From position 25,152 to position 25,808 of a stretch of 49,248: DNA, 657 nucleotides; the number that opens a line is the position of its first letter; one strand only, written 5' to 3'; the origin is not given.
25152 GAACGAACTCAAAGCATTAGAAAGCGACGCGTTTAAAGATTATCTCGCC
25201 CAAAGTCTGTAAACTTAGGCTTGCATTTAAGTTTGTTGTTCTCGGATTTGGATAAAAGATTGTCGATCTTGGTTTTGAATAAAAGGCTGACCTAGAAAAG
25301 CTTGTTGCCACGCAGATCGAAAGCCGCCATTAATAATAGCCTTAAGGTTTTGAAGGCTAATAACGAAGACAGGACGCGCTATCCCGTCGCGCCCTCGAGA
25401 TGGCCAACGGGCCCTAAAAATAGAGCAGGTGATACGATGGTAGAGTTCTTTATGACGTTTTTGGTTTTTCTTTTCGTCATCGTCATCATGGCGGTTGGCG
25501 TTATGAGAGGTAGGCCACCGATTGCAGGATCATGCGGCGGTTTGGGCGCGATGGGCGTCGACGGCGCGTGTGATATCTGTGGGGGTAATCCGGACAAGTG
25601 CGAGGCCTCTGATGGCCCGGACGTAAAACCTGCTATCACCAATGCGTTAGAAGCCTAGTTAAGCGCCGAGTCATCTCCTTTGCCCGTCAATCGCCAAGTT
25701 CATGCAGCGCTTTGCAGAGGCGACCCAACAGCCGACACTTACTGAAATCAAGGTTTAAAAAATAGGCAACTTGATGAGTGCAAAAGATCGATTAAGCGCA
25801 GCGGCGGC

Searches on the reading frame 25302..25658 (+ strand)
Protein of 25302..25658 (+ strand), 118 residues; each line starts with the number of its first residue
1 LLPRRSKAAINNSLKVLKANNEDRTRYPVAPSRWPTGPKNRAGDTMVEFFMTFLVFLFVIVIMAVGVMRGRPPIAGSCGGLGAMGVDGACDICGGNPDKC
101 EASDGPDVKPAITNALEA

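Call 23: search_protein_families(library=pfam, proteins=[window:25302-25658:+])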
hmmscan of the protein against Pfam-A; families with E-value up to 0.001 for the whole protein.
window:25302-25658:+ (118 aa): 1 family
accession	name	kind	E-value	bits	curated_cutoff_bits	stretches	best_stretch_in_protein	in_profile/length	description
PF04400.18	NqrM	-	1.4e-10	41.2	22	1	70-102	4-32/43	(Na+)-NQR maturation NqrM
